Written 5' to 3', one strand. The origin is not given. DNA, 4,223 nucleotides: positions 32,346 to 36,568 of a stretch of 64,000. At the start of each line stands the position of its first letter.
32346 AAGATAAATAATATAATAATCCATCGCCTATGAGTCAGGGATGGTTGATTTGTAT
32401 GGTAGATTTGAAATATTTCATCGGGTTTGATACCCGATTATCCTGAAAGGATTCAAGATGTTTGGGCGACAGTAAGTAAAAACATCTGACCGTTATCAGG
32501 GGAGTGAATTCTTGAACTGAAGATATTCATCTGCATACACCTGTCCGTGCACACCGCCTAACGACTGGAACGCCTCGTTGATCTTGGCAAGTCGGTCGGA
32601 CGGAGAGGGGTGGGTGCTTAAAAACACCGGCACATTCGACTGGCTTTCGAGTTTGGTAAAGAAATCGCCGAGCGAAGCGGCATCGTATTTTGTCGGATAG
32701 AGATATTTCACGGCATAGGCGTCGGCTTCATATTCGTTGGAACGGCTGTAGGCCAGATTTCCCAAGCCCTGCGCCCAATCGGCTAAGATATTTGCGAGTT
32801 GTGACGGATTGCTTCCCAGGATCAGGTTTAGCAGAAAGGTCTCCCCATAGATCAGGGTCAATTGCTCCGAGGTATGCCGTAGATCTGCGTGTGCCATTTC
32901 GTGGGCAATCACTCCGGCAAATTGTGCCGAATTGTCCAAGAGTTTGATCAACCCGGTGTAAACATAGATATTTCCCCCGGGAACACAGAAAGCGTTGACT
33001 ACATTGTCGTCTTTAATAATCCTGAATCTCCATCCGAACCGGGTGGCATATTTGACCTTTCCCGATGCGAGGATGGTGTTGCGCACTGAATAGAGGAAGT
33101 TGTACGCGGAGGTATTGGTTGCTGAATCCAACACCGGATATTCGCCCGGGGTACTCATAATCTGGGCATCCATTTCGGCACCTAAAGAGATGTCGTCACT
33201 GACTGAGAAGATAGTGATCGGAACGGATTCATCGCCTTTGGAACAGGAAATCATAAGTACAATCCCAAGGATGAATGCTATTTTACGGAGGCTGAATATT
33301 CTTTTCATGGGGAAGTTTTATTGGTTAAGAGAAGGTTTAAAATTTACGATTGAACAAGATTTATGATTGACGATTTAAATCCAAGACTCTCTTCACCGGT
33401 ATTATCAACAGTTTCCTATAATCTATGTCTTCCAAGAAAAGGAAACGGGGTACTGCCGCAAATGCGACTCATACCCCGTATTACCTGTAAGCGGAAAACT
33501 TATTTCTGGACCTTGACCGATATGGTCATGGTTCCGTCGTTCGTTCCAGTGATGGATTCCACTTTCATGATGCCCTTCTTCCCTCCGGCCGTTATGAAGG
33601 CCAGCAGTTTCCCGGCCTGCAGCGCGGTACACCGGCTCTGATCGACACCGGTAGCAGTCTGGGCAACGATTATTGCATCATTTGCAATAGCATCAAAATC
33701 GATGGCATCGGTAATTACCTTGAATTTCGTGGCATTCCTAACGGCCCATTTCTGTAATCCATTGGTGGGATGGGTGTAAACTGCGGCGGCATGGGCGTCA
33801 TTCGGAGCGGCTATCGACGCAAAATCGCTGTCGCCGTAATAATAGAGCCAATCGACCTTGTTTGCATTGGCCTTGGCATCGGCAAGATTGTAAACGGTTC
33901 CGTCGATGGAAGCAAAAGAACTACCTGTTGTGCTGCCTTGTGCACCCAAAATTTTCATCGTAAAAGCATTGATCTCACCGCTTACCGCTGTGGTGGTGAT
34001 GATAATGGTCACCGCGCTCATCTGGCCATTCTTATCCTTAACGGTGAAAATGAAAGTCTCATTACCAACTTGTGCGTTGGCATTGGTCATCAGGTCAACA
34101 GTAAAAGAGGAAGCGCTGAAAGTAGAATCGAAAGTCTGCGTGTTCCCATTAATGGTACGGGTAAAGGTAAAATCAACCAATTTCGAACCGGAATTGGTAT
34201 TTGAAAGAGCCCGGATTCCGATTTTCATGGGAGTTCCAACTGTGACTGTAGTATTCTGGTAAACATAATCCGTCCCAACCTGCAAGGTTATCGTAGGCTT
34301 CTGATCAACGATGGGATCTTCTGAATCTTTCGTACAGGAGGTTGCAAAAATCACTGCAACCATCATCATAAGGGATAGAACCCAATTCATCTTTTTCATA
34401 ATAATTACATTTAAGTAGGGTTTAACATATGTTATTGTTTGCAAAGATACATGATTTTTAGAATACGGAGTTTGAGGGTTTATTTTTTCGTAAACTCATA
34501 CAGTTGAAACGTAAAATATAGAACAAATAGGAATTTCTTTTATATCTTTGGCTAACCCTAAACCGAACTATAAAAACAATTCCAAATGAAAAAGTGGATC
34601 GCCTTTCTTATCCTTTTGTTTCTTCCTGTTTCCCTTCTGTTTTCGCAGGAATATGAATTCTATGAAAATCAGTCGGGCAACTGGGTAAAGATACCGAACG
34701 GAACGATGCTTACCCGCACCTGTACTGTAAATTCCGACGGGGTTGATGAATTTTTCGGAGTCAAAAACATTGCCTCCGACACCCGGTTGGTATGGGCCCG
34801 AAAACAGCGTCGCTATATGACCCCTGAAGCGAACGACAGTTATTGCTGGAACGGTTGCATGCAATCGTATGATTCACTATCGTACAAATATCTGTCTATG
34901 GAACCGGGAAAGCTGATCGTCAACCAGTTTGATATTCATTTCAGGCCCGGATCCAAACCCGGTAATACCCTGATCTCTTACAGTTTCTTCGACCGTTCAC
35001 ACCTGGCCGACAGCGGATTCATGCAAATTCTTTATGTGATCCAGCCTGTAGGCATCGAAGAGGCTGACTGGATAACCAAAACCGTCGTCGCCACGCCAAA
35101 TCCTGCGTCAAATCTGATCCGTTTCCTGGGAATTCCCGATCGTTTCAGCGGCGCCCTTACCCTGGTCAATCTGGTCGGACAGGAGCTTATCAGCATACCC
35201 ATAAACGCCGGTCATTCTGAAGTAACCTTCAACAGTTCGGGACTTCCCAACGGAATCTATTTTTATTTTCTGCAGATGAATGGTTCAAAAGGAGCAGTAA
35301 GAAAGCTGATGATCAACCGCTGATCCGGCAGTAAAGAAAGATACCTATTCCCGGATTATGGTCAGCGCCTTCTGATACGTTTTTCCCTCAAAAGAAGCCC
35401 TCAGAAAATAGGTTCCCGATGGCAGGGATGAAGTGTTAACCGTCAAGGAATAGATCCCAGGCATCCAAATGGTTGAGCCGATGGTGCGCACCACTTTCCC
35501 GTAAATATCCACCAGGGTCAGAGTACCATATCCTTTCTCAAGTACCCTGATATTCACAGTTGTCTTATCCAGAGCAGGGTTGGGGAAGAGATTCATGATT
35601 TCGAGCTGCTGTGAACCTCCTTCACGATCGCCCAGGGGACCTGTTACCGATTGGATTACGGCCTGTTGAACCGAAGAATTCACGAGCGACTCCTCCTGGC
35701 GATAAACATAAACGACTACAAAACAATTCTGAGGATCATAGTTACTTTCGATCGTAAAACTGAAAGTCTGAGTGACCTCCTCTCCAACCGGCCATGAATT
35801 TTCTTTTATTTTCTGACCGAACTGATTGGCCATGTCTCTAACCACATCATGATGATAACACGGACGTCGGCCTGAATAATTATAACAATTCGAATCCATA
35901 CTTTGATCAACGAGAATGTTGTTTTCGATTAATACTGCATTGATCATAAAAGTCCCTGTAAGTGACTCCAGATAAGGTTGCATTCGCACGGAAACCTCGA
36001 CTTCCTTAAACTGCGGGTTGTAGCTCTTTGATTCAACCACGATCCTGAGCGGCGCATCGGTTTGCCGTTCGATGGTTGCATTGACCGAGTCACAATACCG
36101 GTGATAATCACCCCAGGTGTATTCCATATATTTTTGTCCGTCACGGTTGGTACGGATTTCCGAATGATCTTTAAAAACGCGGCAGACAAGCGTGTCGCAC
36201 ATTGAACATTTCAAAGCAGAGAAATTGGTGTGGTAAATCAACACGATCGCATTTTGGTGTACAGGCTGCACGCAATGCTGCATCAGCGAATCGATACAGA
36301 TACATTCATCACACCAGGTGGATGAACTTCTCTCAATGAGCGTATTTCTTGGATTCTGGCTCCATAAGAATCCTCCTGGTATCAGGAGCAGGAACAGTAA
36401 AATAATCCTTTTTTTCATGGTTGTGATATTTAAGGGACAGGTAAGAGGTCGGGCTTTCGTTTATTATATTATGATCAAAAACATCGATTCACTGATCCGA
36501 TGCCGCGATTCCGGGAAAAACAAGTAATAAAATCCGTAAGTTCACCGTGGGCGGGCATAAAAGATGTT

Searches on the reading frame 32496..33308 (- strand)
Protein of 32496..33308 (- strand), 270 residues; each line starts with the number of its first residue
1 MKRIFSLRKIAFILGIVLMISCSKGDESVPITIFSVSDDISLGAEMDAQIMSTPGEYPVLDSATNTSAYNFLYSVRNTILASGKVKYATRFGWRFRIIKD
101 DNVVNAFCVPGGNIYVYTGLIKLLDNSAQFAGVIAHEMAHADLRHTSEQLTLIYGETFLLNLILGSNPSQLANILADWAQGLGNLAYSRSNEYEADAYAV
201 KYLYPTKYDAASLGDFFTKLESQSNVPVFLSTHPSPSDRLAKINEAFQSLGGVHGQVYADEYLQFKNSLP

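Call 6: search_protein_families(library=pfam, proteins=[window:32496-33308:-], max_evalue=0.001)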
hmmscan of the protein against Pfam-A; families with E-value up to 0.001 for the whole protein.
window:32496-33308:- (270 aa): 1 family
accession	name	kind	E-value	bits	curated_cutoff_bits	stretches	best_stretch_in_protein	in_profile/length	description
PF01435.24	Peptidase_M48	-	6.2e-31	108.1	20.3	1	85-245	20-184/186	Peptidase family M48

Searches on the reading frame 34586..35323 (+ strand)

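Call 6: search_protein_families(library=pfam, proteins=[window:34586-35323:+], max_evalue=0.001)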
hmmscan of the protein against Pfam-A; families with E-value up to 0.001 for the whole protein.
window:34586-35323:+ (245 aa): 2 families
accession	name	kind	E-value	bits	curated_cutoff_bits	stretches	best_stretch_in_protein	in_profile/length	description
PF18962.6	Por_Secre_tail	-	4.6e-05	24.1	27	1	171-243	3-75/75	Secretion system C-terminal sorting domain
PF13585.12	CHU_C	-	0.00042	20.8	27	0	216-236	57-77/86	CHU_C Type IX secretion signal domain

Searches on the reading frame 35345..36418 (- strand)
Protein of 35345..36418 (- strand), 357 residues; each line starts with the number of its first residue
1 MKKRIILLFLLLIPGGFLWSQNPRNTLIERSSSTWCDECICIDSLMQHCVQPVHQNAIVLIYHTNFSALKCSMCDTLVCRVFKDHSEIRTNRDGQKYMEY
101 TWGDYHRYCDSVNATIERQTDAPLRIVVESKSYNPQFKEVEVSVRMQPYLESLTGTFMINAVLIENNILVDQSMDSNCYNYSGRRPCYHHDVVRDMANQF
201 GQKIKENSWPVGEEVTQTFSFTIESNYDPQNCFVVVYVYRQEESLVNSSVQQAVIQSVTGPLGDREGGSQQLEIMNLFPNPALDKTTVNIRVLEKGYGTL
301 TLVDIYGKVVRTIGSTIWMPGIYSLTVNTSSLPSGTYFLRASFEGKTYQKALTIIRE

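Call 6: search_protein_families(library=pfam, proteins=[window:35345-36418:-], max_evalue=0.001)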
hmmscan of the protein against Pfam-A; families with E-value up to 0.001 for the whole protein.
window:35345-36418:- (357 aa): 3 families
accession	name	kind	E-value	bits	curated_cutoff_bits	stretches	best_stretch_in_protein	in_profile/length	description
PF11551.14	Omp28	-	2.4e-17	63.7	34.9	1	108-256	32-169/171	Outer membrane protein Omp28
PF18962.6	Por_Secre_tail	-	1.7e-08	35.1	27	1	277-352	1-73/75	Secretion system C-terminal sorting domain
PF07703.20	A2M_BRD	-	0.0005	20.8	22.7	0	214-304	53-134/140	Alpha-2-macroglobulin bait region domain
